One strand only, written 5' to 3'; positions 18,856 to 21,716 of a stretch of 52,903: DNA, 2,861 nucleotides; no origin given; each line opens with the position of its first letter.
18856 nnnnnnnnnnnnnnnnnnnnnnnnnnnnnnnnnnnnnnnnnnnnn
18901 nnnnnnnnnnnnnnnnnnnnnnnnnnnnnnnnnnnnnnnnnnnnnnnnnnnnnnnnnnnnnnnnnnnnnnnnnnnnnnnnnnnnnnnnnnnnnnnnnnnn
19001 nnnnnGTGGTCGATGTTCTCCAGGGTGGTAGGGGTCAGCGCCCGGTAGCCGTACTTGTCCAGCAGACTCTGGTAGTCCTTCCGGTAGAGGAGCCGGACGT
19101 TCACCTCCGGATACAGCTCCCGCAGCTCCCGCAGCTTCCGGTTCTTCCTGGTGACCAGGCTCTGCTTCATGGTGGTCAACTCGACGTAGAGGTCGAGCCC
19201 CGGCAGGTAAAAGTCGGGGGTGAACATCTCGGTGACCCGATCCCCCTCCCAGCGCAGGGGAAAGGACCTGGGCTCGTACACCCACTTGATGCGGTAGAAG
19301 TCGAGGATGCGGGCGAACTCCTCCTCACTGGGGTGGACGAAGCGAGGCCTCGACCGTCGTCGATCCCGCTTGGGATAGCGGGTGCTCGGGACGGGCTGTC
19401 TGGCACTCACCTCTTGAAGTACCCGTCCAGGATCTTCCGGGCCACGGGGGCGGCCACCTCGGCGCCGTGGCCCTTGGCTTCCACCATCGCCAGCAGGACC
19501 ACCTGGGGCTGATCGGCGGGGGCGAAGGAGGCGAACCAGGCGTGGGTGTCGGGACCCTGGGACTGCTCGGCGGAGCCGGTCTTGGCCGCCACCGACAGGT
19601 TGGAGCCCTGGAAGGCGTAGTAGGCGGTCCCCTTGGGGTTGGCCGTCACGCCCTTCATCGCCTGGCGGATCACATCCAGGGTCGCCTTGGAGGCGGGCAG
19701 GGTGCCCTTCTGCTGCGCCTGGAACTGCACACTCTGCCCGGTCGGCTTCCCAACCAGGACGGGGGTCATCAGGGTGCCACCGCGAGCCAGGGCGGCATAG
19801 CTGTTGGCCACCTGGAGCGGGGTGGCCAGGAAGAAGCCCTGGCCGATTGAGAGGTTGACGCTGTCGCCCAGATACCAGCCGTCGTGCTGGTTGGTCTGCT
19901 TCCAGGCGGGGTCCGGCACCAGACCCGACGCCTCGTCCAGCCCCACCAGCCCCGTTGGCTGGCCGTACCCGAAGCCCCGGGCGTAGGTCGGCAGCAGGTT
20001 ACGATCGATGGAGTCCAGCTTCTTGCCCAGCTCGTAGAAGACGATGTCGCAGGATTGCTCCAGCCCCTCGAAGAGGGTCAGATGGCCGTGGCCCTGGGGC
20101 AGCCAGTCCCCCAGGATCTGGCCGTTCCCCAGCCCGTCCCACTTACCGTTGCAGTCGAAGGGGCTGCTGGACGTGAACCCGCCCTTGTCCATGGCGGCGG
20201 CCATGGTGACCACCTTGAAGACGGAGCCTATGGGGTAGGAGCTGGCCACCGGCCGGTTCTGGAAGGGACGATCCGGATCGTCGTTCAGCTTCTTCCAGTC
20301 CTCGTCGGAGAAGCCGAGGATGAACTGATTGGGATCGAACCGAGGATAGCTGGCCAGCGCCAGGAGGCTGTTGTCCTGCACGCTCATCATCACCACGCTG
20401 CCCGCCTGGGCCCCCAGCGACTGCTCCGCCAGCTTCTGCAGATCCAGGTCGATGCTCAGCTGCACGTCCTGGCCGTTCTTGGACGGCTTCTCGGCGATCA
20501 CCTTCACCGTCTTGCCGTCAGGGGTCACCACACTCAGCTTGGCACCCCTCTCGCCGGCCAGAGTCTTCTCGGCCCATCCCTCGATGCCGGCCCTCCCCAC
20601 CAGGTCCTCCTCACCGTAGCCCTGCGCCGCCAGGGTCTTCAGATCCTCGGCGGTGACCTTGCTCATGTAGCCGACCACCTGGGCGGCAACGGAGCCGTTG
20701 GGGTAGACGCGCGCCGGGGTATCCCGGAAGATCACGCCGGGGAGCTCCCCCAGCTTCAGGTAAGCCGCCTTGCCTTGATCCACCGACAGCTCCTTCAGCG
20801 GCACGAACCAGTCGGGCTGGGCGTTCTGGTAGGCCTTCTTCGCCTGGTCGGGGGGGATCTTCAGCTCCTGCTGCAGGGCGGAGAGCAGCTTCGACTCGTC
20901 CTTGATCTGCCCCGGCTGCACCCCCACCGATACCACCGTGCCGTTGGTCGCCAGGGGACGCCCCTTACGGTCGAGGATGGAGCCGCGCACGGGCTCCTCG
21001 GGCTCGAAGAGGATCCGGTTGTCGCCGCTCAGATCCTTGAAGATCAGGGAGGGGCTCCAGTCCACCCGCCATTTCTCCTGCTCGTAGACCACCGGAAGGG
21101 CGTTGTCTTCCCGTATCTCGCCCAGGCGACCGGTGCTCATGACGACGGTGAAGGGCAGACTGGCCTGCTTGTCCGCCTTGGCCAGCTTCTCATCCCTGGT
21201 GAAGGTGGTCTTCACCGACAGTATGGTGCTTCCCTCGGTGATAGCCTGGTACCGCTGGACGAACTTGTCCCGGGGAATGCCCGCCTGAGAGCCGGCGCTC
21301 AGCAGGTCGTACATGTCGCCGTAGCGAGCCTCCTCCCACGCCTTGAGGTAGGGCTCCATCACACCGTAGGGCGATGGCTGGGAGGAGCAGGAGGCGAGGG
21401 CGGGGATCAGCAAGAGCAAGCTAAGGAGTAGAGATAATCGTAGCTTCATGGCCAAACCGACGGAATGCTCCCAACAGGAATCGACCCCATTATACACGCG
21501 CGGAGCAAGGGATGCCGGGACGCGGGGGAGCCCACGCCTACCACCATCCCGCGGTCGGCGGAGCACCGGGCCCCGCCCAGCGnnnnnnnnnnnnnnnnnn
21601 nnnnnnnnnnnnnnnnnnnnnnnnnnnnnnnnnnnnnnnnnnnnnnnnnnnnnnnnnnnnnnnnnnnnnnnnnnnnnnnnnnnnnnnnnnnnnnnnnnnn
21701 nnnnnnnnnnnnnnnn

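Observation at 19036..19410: HPRT fused to a phage T7 endonuclease I-like PD-(D/E)xK domain with a displaced catalytic lysine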

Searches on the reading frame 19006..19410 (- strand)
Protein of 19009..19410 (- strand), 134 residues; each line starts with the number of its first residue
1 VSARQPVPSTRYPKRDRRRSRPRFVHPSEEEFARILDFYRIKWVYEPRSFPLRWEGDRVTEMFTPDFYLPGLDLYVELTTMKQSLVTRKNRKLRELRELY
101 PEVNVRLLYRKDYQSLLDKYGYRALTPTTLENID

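Call 4: search_protein_families(library=pfam, proteins=[window:19009-19410:-], max_evalue=10)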
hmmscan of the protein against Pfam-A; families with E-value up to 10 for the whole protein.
seq(134 aa): 1 family
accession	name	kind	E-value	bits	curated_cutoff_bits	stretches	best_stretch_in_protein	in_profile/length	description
PF05367.17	Phage_endo_I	-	0.012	15.7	29.1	1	29-112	20-97/149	Phage endonuclease I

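Call 5: search_protein_families(library=ncbifam, proteins=[window:19009-19410:-], max_evalue=10)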
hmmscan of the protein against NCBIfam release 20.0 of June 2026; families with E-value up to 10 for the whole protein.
seq(134 aa): 0 families

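Call 6: search_solved_structures(query=window:19009-19410:-, max_evalue=10, show_alignments=3)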
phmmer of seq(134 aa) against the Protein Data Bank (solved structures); distinct sequences matched with E-value up to 10: 6.
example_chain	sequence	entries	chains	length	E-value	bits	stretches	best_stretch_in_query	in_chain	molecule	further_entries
3cae_A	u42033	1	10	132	0.0039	20.6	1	29-112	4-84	Endonuclease I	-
2pfj_A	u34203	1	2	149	0.0056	20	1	28-112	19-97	Endodeoxyribonuclease 1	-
1m0d_A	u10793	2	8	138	0.0081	19.5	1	29-112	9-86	Endodeoxyribonuclease I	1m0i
1fzr_A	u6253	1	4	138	0.027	17.8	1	29-112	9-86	ENDONUCLEASE I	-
4ll7_A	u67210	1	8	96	4.5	10.6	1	80-119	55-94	SWI5-dependent HO expression protein 3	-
4ll8_E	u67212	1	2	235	7.4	9.9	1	81-120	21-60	SWI5-dependent HO expression protein 3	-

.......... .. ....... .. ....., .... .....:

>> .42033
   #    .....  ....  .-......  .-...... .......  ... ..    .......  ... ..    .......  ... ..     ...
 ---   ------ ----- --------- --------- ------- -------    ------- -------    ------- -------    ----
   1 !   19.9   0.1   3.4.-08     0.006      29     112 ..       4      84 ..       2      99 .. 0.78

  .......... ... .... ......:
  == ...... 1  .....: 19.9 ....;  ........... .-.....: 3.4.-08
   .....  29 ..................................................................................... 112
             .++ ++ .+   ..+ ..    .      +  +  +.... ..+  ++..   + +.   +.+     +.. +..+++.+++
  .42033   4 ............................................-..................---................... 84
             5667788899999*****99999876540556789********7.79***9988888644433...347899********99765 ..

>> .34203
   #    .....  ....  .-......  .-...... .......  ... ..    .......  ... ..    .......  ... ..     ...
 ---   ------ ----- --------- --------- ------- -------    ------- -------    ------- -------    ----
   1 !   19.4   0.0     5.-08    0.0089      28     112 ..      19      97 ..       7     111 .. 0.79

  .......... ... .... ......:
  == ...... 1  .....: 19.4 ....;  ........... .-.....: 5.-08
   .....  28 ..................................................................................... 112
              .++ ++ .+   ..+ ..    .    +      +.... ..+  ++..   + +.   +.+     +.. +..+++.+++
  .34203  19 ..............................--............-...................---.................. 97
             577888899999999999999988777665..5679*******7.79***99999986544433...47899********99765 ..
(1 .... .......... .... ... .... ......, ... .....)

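Call 12: search_solved_structures(query=A1, max_evalue=10, show_alignments=2)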
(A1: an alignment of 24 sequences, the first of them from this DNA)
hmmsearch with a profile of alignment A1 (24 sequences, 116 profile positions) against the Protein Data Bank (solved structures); distinct sequences matched with E-value up to 10: 4.
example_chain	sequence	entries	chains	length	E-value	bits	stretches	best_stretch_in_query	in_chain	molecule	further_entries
3cae_A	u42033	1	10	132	0.0087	19.3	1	10-97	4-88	Endonuclease I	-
2pfj_A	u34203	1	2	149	0.053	16.8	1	5-97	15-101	Endodeoxyribonuclease 1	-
1m0d_A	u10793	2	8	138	0.075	16.3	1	8-97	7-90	Endodeoxyribonuclease I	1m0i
1fzr_A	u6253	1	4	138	0.34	14.2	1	8-97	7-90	ENDONUCLEASE I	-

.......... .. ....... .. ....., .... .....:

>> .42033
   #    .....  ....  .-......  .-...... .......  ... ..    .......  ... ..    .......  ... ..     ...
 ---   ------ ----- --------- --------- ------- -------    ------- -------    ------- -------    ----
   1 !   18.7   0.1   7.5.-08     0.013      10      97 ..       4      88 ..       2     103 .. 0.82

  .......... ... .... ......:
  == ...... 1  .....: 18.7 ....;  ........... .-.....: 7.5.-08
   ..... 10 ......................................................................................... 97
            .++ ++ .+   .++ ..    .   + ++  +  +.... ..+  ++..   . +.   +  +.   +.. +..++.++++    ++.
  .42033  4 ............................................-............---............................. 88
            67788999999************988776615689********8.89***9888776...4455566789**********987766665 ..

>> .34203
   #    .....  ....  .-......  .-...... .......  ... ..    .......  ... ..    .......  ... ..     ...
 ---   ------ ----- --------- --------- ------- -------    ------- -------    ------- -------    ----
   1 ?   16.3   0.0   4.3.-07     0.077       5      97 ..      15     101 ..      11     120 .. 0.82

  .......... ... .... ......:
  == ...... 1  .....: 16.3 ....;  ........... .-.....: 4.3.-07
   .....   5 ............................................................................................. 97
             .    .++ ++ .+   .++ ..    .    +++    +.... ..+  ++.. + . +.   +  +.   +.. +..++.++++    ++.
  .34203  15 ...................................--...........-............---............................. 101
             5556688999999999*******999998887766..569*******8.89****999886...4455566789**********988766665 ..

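Call 22: predict_structure(alignment_id=A1)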
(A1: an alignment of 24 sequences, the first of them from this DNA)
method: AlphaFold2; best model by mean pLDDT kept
length: 116 residues; sequences in the alignment: 24
mean_pLDDT: 85.0   pTM: 0.75
mean pLDDT of the five models: 85.0, 82.4, 82.2, 73.9, 58.7
residues with pLDDT >= 90: 41; 70-90: 61; 50-70: 14; < 50: 0
segments of 3 or more residues with pLDDT < 50: none
pLDDT, mean of each block of 10 residues (from residue 1): 80 90 88 89 91 91 81 91 91 86 69 63
secondary structure, 60 per line:
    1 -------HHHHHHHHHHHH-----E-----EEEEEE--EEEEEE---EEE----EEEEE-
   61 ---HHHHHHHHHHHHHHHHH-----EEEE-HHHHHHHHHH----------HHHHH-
elements in order: H8-19 E31-36 E39-44 E48-50 E55-59 H64-80 E86-89 H91-100 H111-115

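Call 25: fold_search(model_id=the predicted structure, library=pdb)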
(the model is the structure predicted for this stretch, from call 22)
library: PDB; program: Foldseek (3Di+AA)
matches with E <= 10: 566; with E <= 0.001: 0
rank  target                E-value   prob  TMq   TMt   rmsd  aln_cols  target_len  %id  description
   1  9dou_A                4.5e-03  0.93  0.41  0.08   6.7       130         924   19  Taeniopygia guttata R2 retrotransposon (R2Tg) initiating target-primed reverse transcription (released 2025-05-21)
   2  6p4f_B                5.8e-03  0.99  0.49  0.18   7.2       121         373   26  Crystal structure of the XPB-Bax1-forked DNA ternary complex (released 2020-06-17)
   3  4oq2                  1.8e-02  0.82  0.35  0.16   9.6       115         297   20  5hmC specific restriction endonuclease PvuRTs1I (released 2014-03-12)
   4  9nl3_A                2.2e-02  0.77  0.39  0.07   6.6       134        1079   16  Structure of R2 retrotransposon protein from Taeniopygia guttata initiating target-primed reverse transcription (released 2025-06-18)
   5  9nl2_A                4.5e-02  0.33  0.31  0.06   9.2       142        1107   13  Structure of R2 retrotransposon protein from Platysternon megacephalum initiating target-primed reverse transcription (released 2025-06-18)
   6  8q3y_A                5.4e-02  0.85  0.46  0.15   7.5       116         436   16  Crystal structure of apo Can2 from Thermoanaerobacter brockii (released 2023-11-22)
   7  4oky                  7.6e-02  0.63  0.37  0.18   9.4       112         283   18  Crystal structure of PvuRts1I, a 5-hydroxymethylcytosine DNA restriction endonuclease (released 2014-09-10)
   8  4par_A                9.8e-02  0.80  0.36  0.15   4.2        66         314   17  The 5-Hydroxymethylcytosine-Specific Restriction Enzyme AbaSI in a Complex with Product-like DNA (released 2014-06-25)
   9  3r3p_B                1.1e-01  0.82  0.44  0.51   6.1        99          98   23  Homing Endonuclease I-Bth0305I Catalytic Domain (released 2011-10-05)
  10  9i05_Xg               1.3e-01  0.82  0.48  0.15   5.9       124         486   14  Cryo-EM structure of the large subunit of the mitochondrial ribosome from Toxoplasma gondii (released 2025-06-11)
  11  4par_B                1.3e-01  0.51  0.43  0.18   9.5       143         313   13  The 5-Hydroxymethylcytosine-Specific Restriction Enzyme AbaSI in a Complex with Product-like DNA (released 2014-06-25)
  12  3byp_A                1.4e-01  0.21  0.23  0.29  12.8        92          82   17  Mode of Action of a Putative Zinc Transporter CzrB (released 2008-09-23)
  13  8q3z_A                2.0e-01  0.60  0.43  0.15   6.7       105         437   15  Crystal structure of cA4-bound Can2 from Thermoanaerobacter brockii (released 2023-11-22)
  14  8q42_B                2.3e-01  0.51  0.44  0.15   8.8       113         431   17  Crystal structure of cA4-bound Can2 (E341A) in complex with oligo-A DNA (released 2023-11-22)
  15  9i05_Xi               2.3e-01  0.44  0.44  0.15   8.1       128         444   16  Cryo-EM structure of the large subunit of the mitochondrial ribosome from Toxoplasma gondii (released 2025-06-11)
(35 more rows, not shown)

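Call 26: search_protein_representatives(alignment_id=A1)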
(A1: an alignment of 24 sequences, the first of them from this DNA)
Query: 24 sequences, 116 profile positions. Proteins with E-value up to 0.001 (for the whole library): 2464; up to 1e-10: 985; up to 1e-30: 314. The best 150 are listed.
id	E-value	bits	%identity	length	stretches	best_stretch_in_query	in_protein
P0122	5.5e-59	213.4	-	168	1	3-116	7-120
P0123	5.3e-58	210.3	-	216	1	3-116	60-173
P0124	1.3e-56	205.7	-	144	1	4-116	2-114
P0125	1.7e-56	205.4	-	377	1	3-116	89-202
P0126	5.0e-56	203.9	-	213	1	4-116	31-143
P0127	1.9e-54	198.8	-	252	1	3-116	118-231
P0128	1.3e-53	196.1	-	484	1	3-114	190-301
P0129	3.8e-53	194.6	-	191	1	3-115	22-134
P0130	1.6e-52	192.6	-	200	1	4-107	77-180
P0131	1.9e-52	192.3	-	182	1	2-116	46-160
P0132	7.0e-52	190.5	-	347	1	3-111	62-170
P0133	1.3e-51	189.7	-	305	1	3-111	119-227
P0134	1.4e-51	189.5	-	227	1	3-112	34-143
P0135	1.9e-50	185.9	-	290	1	3-111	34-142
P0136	2.1e-50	185.8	-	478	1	2-109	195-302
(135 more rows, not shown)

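Call 29: search_protein_families(library=pfam, alignment_id=A2, max_evalue=0.001)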
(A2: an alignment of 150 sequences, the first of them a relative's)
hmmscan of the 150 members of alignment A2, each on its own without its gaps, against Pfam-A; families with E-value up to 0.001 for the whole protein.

A. member 1, P0122 (168 aa): 0 families

B. families by the number of members that match (of 150 scanned): 12 families
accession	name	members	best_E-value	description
PF13189.12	Cytidylate_kin2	26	1.3e-38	Cytidylate kinase-like family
PF05367.17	Phage_endo_I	19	3.2e-05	Phage endonuclease I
PF00156.33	Pribosyltran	14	2.8e-28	Phosphoribosyl transferase domain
PF13492.12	GAF_3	2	1.4e-12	GAF domain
PF13185.12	GAF_2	2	2.6e-12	GAF domain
PF01590.32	GAF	2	1e-11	GAF domain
PF14681.12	UPRTase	2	4.6e-05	Uracil phosphoribosyltransferase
PF08002.16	DUF1697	1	3.8e-34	Protein of unknown function (DUF1697)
PF12146.15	Hydrolase_4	1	1.8e-15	Serine aminopeptidase, S33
PF18144.7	SMODS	1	4.8e-08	Second Messenger Oligonucleotide or Dinucleotide Synthetase domain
PF04350.18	PilO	1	7e-08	Pilus assembly protein, PilO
PF00561.26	Abhydrolase_1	1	0.00029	alpha/beta hydrolase fold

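Call 34: fold_search(model_id=the predicted structure, library=viral)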
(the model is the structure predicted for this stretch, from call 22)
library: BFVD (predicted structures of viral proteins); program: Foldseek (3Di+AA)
matches with E <= 10: 714; with E <= 0.001: 31
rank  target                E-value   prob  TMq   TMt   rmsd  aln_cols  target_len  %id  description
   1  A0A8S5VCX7            2.1e-06  1.00  0.62  0.25   5.7       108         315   30  Endonuclease I [Siphoviridae sp. ctDXu9]
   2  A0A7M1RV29            5.9e-06  1.00  0.58  0.48   3.9       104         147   20  DUF559 domain-containing protein [uncultured phage cr106_1]
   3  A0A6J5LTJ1            1.7e-05  1.00  0.62  0.27   6.2       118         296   22  Uncharacterized protein [uncultured Caudovirales phage]
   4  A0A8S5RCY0            2.2e-05  1.00  0.53  0.43   4.0       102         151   19  Endonuclease [virus sp. ctPYc18]
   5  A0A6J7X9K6            2.4e-05  1.00  0.64  0.27   4.2       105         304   18  Zinc finger C2H2-type [uncultured Caudovirales phage]
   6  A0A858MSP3            2.9e-05  1.00  0.60  0.29   4.2        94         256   29  (no name in the UniProt tables at hand)
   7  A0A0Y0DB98            4.2e-05  1.00  0.47  0.20   7.6       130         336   21  Homing endonuclease [Bacillus phage Eldridge]
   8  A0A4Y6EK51            4.5e-05  1.00  0.58  0.31   3.2       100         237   26  (no name in the UniProt tables at hand)
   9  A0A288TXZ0            5.2e-05  1.00  0.54  0.29   5.1       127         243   20  Uncharacterized protein [Enterococcus phage EFP01]
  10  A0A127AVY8            8.2e-05  1.00  0.54  0.23   6.7       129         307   22  Holliday junction resolvase [Bacillus phage SP-15]
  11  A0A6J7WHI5            8.7e-05  1.00  0.57  0.26   6.2       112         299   18  DUF559 domain-containing protein [uncultured Caudovirales phage]
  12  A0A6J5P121            1.0e-04  1.00  0.57  0.38   6.1       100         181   24  Endonuclease I [uncultured Caudovirales phage]
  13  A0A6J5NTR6            1.2e-04  1.00  0.61  0.46   5.7       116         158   21  Endonuclease I [uncultured Caudovirales phage]
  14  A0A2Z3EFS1            1.4e-04  1.00  0.59  0.26   8.6       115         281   20  (no name in the UniProt tables at hand)
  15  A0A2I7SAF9            1.6e-04  1.00  0.55  0.24   4.3       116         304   22  (no name in the UniProt tables at hand)
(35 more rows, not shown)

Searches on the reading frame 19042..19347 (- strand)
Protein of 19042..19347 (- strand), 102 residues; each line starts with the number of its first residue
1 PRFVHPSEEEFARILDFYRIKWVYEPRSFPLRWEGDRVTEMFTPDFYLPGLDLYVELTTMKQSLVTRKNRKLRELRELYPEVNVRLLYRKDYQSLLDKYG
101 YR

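Call 39: find_related_loci(query=A3, collection=genome_contigs, flank=6000)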
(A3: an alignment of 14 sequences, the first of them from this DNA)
Query A3 (102 aa) in genome_contigs; peptide patterns used: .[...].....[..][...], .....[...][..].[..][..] (x = any residue, [..] = any of these).
600 stretches matched a pattern (row limit reached: there are more); 600 encode a relative of the query (tblastn E <= 1e-3); the best 80 are kept; 80 distinct loci.
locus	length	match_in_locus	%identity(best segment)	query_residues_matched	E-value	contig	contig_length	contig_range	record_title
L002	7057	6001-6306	95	1-102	7e-65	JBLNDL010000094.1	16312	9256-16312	MAG: Sphingomonadaceae bacterium isolate MAG100 PRJNA950955_bin1_renamed_93, whole genome shotgun sequence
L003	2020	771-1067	80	3-101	3e-54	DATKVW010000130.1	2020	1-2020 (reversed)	MAG TPA_asm: Dehalococcoidales bacterium isolate SMAG_U14144 k141_3267133, whole genome shotgun sequence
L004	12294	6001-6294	79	3-100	8e-53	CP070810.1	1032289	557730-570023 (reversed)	MAG: Dehalococcoidia bacterium isolate bin1219 chromosome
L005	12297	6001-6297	79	3-101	5e-53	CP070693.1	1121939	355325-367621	MAG: Dehalococcoidia bacterium isolate bin61 chromosome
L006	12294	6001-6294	80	3-100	4e-53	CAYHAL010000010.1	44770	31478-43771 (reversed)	MAG TPA_asm: uncultured Dehalococcoidales bacterium isolate ERP119294_co3_379 genome assembly, contig: NODE_265_length_4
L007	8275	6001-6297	80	3-101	2e-52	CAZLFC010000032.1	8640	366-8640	MAG TPA_asm: uncultured Dehalococcoidales bacterium isolate SRP068000_co1_598 genome assembly, contig: NODE_16408_length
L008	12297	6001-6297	79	3-101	1e-52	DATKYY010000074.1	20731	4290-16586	MAG TPA_asm: Dehalococcoidales bacterium isolate SMAG_U14231 k141_4240778, whole genome shotgun sequence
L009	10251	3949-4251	77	1-101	7e-52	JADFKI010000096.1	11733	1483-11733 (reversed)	MAG: Chloroflexota bacterium isolate B47T1B5 B47T1B5_NODE6494, whole genome shotgun sequence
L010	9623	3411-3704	79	3-100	1e-51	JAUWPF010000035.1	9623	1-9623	MAG: Chloroflexota bacterium isolate CSMAG_2469 CSMAG_2469_k141_1412808_length_9623_cov_15.0000, whole genome shotgun se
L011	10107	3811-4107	75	3-101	3e-51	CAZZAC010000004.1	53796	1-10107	MAG TPA_asm: uncultured Dehalococcoidales bacterium isolate binchicken_co196_122 genome assembly, contig: NODE_595_lengt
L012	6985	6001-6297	76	3-101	7e-51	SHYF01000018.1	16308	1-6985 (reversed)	MAG: Dehalococcoidia bacterium isolate Baikal-deep-G112 BACOMB-C17121, whole genome shotgun sequence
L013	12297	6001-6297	75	3-101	7e-51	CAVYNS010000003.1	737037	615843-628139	MAG: uncultured Chloroflexia bacterium isolate MFD04408.bin.1.133 genome assembly, contig: contig_27545, whole genome sh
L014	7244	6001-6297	73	3-101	2e-50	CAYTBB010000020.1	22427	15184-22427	MAG TPA_asm: uncultured Dehalococcoidales bacterium isolate SRP068000_co3_435 genome assembly, contig: NODE_1943_length_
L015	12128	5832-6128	75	3-101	2e-50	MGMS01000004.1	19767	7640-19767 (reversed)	MAG: Chloroflexi bacterium RBG_13_51_36 RBG_13_scaffold_1047, whole genome shotgun sequence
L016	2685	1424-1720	75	3-101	2e-50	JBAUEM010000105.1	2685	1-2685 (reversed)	MAG: Dehalococcoidia bacterium isolate MFD13097_ilm_asm_bin13 k127_321460, whole genome shotgun sequence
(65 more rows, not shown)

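Call 62: find_related_loci(query=A3, collection=viral_contigs, flank=3000)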
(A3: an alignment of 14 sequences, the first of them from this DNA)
Query A3 (102 aa) in viral_contigs; peptide patterns used: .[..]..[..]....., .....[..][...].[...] (x = any residue, [..] = any of these).
598 stretches matched a pattern (row limit reached: there are more); 296 encode a relative of the query (tblastn E <= 1e-3); the best 80 are kept; 80 distinct loci.
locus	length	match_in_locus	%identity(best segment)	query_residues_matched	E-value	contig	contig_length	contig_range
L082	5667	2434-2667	39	8-95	3e-13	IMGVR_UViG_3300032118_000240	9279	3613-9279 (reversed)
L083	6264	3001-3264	37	8-99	2e-12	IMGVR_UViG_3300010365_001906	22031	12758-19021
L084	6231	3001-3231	38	8-88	4e-12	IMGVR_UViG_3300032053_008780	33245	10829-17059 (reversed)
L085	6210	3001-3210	41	8-81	3e-11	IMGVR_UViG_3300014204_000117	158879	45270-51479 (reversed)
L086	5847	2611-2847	36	8-95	4e-11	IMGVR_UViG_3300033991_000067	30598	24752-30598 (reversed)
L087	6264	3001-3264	36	8-102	5e-11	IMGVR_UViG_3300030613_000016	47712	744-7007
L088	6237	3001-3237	33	8-95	1e-10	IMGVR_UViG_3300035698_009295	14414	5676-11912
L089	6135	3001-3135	47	11-57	1e-10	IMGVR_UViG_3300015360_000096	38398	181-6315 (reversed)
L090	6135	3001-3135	51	7-57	3e-10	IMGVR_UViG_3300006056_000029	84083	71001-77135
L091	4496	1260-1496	35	8-96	4e-10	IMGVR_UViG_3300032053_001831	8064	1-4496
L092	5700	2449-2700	33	8-95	4e-10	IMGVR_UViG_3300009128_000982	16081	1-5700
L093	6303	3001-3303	27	8-102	5e-10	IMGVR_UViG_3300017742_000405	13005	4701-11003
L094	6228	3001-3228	36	8-87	6e-10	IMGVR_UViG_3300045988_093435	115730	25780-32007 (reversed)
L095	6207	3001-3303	27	8-102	5e-10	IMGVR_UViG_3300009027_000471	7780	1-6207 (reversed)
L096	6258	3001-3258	31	8-102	7e-10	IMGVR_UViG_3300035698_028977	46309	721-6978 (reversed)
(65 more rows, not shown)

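Call 73: search_protein_families(library=phrogs, proteins=[window:19042-19347:-], max_evalue=0.01)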
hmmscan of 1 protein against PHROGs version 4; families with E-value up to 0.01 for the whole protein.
seq(102 aa): 4 families
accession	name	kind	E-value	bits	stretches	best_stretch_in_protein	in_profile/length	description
phrog_15137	-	DNA, RNA and nucleotide metabolism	1.3e-07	32.5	1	8-62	134-191/236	endonuclease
phrog_945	-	DNA, RNA and nucleotide metabolism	3.2e-07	31.2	1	8-97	19-99/145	endonuclease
phrog_22215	-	unknown function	2.6e-05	25.1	1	9-71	223-286/324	-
phrog_9019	-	DNA, RNA and nucleotide metabolism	0.00058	20.9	1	8-95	64-141/160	Holliday junction resolvase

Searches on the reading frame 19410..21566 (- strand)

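Call 17: search_protein_families(library=pfam, proteins=[window:19410-21566:-], max_evalue=0.00001)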
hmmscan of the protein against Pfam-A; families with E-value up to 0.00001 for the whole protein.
window:19410-21566:- (719 aa): 3 families
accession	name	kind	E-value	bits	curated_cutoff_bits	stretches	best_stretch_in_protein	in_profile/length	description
PF00905.27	Transpeptidase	-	3.3e-56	191.1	22.1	1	389-714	1-299/299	Penicillin binding protein transpeptidase domain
PF03717.20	PBP_dimer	-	1.1e-34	120.8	24.4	1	190-356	2-178/180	Penicillin-binding Protein dimerisation domain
PF05223.17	MecA_N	-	3.7e-20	72.8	22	1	66-182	2-116/117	NTF2-like N-terminal transpeptidase domain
